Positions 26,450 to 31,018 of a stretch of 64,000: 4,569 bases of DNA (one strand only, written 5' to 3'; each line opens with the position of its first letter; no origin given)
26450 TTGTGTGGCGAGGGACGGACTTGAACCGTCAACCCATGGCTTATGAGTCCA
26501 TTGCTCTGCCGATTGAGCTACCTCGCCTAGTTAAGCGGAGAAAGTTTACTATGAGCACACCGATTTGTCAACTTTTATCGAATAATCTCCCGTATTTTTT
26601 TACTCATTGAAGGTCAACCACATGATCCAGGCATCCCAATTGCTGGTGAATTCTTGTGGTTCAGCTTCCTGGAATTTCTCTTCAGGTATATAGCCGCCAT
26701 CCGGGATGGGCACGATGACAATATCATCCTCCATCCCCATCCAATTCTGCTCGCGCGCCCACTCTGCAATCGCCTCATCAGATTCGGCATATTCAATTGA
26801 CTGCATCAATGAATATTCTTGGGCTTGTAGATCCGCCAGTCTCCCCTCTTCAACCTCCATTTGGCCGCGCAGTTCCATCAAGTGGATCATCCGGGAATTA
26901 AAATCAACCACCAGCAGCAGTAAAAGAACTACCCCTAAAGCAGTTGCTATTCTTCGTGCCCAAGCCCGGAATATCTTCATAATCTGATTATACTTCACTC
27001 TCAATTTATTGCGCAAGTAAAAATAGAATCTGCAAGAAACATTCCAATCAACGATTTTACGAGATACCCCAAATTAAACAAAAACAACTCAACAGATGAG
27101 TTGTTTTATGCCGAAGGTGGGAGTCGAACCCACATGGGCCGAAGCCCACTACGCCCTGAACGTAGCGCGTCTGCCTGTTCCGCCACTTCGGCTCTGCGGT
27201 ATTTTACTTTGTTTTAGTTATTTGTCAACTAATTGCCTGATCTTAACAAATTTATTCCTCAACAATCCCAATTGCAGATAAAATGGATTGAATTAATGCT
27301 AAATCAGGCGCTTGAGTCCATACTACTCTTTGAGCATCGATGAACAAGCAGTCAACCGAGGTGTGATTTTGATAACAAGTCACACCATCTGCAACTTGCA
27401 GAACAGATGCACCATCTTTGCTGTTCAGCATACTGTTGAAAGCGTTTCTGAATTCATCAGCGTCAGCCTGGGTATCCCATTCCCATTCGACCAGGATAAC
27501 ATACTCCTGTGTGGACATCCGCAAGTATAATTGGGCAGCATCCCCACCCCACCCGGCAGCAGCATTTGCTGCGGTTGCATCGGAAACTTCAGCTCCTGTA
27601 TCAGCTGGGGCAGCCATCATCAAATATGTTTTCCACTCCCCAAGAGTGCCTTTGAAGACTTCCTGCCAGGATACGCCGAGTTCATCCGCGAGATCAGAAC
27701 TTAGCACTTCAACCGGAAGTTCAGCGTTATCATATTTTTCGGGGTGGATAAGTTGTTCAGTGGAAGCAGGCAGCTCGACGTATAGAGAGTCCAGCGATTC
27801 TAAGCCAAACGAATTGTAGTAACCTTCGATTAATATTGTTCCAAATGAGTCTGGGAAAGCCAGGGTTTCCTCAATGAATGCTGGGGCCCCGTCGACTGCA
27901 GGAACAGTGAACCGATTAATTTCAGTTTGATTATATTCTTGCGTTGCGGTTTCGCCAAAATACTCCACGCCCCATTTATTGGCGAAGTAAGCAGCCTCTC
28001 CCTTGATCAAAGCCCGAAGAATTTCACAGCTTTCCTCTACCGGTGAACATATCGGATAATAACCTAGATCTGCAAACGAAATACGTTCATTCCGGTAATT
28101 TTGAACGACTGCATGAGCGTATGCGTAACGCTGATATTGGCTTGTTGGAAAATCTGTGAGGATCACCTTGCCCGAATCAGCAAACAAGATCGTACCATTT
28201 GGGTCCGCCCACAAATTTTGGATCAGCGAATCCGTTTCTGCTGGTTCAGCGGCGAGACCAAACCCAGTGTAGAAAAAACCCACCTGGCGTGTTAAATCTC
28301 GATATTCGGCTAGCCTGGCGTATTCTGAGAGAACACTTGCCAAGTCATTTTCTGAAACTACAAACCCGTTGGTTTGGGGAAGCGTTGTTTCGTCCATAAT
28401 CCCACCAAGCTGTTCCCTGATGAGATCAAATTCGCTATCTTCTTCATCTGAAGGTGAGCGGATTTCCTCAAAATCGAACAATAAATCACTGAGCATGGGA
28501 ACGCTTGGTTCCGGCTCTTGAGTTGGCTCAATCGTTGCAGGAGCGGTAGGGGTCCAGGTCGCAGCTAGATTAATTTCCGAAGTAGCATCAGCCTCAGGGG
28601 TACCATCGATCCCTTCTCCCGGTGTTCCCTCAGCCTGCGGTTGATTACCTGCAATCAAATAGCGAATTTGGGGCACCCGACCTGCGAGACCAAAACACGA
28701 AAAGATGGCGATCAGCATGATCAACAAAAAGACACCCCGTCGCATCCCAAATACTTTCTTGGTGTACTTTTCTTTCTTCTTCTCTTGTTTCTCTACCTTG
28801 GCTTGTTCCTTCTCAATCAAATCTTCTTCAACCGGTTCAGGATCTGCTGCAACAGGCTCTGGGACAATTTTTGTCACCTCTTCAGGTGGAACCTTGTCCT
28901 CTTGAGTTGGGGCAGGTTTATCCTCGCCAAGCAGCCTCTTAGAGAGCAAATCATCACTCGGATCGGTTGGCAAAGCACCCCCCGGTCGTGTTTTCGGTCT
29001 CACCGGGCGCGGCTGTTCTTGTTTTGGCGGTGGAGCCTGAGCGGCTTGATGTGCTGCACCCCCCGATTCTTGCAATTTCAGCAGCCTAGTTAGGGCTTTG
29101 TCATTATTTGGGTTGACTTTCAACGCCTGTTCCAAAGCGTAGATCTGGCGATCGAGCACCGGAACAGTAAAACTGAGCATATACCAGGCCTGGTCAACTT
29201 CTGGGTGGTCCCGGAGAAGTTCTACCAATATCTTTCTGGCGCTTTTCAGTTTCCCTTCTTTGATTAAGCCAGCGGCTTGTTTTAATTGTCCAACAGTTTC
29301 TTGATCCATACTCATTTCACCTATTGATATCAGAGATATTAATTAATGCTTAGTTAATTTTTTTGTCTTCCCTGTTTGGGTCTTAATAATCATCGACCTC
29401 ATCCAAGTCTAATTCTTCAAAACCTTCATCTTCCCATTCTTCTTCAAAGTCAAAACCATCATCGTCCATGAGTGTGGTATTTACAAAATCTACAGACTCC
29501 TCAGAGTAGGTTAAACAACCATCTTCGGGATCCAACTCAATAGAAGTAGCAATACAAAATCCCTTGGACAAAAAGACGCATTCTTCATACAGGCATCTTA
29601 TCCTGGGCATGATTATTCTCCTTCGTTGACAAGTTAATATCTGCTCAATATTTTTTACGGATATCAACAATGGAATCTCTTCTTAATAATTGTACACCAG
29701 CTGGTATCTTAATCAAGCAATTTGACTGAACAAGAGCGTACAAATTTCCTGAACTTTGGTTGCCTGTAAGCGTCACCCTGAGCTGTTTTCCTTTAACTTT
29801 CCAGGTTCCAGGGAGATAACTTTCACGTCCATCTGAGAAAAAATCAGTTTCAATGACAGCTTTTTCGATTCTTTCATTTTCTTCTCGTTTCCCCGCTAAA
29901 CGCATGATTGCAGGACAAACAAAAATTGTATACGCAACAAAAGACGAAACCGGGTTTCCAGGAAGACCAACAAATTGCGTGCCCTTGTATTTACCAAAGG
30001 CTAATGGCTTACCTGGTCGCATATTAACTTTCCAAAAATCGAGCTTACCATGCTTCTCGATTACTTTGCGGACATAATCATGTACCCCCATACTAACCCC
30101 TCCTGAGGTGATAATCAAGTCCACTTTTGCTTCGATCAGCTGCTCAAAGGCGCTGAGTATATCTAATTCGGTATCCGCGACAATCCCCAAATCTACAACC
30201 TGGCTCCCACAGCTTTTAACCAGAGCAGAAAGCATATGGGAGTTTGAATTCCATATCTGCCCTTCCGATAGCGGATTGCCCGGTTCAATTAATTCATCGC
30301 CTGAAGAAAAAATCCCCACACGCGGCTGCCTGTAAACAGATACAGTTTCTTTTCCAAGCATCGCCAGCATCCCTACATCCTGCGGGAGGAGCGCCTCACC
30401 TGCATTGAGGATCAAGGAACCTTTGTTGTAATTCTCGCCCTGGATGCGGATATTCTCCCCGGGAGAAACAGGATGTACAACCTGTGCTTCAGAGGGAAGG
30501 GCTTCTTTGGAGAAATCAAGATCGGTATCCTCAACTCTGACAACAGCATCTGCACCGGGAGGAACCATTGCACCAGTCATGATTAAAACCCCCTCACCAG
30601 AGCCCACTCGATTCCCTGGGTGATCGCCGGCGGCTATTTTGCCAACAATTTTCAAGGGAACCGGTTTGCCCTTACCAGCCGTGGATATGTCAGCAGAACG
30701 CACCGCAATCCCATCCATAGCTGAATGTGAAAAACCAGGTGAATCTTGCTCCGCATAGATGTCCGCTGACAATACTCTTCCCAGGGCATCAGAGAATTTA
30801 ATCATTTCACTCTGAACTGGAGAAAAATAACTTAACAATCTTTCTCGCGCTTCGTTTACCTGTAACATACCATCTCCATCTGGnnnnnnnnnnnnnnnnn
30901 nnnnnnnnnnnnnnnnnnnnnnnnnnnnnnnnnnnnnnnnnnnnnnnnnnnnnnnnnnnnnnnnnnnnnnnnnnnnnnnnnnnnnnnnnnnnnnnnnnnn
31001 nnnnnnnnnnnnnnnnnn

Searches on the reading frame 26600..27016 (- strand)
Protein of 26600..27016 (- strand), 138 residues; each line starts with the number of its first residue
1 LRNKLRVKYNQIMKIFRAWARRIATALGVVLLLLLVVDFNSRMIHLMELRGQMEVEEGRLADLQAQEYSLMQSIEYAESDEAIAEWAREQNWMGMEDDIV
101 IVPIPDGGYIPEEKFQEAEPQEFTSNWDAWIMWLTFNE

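Call 75: search_protein_families(library=pfam, proteins=[window:26600-27016:-], max_evalue=0.1)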
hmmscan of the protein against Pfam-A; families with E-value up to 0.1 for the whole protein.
window:26600-27016:- (138 aa): 1 family
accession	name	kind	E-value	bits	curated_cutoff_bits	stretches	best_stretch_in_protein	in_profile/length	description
PF04977.20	DivIC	-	4.7e-05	23.5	28.9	1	30-102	3-76/80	Septum formation initiator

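Call 78: find_homologous_proteins(query=window:26603-26980:-, max_evalue=0.001)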
Query seq(126 aa) (126 aa): 12 proteins with E <= 0.001 among 36 candidates.
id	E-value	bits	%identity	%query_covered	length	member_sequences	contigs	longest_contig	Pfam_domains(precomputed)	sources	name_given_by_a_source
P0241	3.2e-77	274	100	100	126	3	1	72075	-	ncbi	ncbi:MAG: hypothetical protein ABFS17_00135 [Chloroflexota bacterium]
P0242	1.8e-68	246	91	100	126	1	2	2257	-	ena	-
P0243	1.4e-53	198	72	100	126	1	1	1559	PF04977.21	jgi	jgi:cell division protein FtsB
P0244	8.9e-53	195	84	85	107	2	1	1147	-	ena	-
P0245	2.1e-51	191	66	100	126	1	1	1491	PF04977.21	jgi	jgi:hypothetical protein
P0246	3.1e-51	191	67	100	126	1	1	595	PF04977.21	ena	-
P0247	5.0e-50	187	67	100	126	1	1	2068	-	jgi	jgi:hypothetical protein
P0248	4.9e-49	183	66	100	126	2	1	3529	PF04977.21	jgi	jgi:hypothetical protein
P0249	6.3e-48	180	66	100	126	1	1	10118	PF04977.21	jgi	jgi:hypothetical protein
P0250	2.2e-46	175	64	100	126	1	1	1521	PF04977.21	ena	-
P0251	7.9e-46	173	74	83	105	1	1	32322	PF04977.21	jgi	jgi:galactose-1-phosphate uridylyltransferase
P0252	6.1e-22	96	46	97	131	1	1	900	-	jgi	jgi:hypothetical protein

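Call 79: find_encoding_contigs(protein=P0251, flank=3000, max_places=2)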
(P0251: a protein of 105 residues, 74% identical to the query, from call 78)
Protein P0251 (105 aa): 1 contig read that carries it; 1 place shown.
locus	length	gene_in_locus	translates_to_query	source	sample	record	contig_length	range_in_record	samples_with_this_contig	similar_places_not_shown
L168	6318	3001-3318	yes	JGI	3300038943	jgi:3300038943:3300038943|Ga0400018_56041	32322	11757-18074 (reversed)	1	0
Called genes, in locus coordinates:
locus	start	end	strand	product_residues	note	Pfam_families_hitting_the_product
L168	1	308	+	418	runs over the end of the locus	PF03453:MoeA_N, PF00994:MoCF_biosynth, PF03454:MoeA_C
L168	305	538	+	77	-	-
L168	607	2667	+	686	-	PF26686:DUF8575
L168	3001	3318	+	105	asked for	PF04977:DivIC (weak)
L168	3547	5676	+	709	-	PF02629:CoA_binding, PF13380:CoA_binding_2, PF13607:Succ_CoA_lig, PF19045:Ligase_CoA_2, PF13549:ATP-grasp_5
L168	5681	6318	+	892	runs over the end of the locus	PF02743:dCache_1, PF01590:GAF, PF13185:GAF_2, PF13492:GAF_3 (weak), PF00989:PAS (weak), PF08448:PAS_4 (weak), PF00512:HisKA, PF02518:HATPase_c, +1 more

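Call 80: find_encoding_contigs(protein=P0249, flank=3000, max_places=2)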
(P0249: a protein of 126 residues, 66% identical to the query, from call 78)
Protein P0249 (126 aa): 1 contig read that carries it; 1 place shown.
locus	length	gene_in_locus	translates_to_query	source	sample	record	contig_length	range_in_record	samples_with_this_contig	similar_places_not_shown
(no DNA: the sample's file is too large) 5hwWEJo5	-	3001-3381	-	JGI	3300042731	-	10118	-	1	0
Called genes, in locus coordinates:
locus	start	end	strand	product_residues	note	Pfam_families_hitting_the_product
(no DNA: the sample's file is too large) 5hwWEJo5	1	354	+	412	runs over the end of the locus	PF03453:MoeA_N, PF00994:MoCF_biosynth, PF03454:MoeA_C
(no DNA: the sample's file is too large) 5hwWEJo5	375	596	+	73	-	-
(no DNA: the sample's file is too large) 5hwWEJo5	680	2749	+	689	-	PF26686:DUF8575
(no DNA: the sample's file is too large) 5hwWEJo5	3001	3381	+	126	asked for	PF04977:DivIC (weak)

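Call 81: find_encoding_contigs(protein=P0248, flank=3000, max_places=2)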
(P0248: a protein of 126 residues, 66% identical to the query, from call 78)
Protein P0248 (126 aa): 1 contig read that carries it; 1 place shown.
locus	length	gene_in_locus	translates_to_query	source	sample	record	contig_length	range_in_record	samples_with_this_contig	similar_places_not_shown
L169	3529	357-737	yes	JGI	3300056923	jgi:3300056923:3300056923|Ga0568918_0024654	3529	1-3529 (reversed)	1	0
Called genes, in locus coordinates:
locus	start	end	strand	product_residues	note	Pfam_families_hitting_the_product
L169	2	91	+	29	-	?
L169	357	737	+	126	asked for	PF04977:DivIC (weak)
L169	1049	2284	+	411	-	PF02629:CoA_binding, PF13380:CoA_binding_2, PF13607:Succ_CoA_lig, PF19045:Ligase_CoA_2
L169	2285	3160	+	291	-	PF13549:ATP-grasp_5, PF08442:ATP-grasp_2 (weak)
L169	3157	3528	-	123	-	?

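Call 82: find_encoding_contigs(protein=P0247, flank=3000, max_places=2)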
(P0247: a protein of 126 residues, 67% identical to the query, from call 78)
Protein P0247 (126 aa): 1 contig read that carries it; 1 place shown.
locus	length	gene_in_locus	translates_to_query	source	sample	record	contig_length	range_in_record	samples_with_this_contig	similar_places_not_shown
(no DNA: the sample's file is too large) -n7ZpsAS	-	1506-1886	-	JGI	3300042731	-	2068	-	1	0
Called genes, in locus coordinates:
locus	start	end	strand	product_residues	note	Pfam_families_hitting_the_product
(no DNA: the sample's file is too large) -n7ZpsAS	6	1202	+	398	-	PF26686:DUF8575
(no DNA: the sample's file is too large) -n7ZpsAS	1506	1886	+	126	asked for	-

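Call 85: find_encoding_contigs(protein=P0252, flank=1000, max_places=2)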
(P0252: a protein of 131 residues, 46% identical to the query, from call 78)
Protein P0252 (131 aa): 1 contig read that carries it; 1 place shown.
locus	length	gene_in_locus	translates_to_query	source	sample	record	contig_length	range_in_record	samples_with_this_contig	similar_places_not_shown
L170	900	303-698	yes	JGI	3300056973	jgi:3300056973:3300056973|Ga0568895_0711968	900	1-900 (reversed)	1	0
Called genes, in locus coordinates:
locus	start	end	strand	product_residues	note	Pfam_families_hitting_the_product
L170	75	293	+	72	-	-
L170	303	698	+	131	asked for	-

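Call 86: find_encoding_contigs(protein=P0250, flank=1000, max_places=2)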
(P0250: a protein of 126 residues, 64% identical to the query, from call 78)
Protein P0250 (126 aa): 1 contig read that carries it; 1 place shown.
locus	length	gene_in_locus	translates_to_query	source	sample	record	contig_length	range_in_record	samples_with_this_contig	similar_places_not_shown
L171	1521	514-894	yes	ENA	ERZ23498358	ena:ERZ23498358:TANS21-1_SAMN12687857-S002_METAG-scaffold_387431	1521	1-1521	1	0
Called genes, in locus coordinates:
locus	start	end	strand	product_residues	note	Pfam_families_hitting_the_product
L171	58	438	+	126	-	-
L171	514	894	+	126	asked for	PF04977:DivIC (weak)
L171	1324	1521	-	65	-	?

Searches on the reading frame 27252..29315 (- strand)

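Call 9: search_protein_families(library=pfam, proteins=[window:27252-29315:-], max_evalue=0.00001)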
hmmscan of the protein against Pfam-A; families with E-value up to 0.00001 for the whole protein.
window:27252-29315:- (687 aa): 0 families

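Call 75: search_protein_families(library=pfam, proteins=[window:27252-29315:-], max_evalue=0.1)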
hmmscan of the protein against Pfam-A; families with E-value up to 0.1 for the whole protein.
window:27252-29315:- (687 aa): 3 families
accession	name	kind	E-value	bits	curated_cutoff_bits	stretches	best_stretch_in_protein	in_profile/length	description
PF13428.12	TPR_14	-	5.4e-05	23.9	23.5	1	11-47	5-41/44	Tetratricopeptide repeat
PF14559.12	TPR_19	-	0.00082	20.1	25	0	17-47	1-31/68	Tetratricopeptide repeat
PF13432.12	TPR_16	-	0.055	14.4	32.7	0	13-47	3-37/65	Tetratricopeptide repeat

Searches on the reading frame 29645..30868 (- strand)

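Call 9: search_protein_families(library=pfam, proteins=[window:29645-30868:-], max_evalue=0.00001)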
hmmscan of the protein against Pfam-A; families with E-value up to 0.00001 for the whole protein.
window:29645-30868:- (407 aa): 3 families
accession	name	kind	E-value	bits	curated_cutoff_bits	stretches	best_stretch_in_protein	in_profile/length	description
PF03453.22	MoeA_N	-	1.5e-43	148.7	30.8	1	3-172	2-160/160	MoeA N-terminal region (domain I and II)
PF00994.29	MoCF_biosynth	-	2.5e-28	99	26.6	1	185-321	1-142/144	Probable molybdopterin binding domain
PF03454.20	MoeA_C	-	8.4e-12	45.6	22.1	1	336-393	1-59/72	MoeA C-terminal region (domain IV)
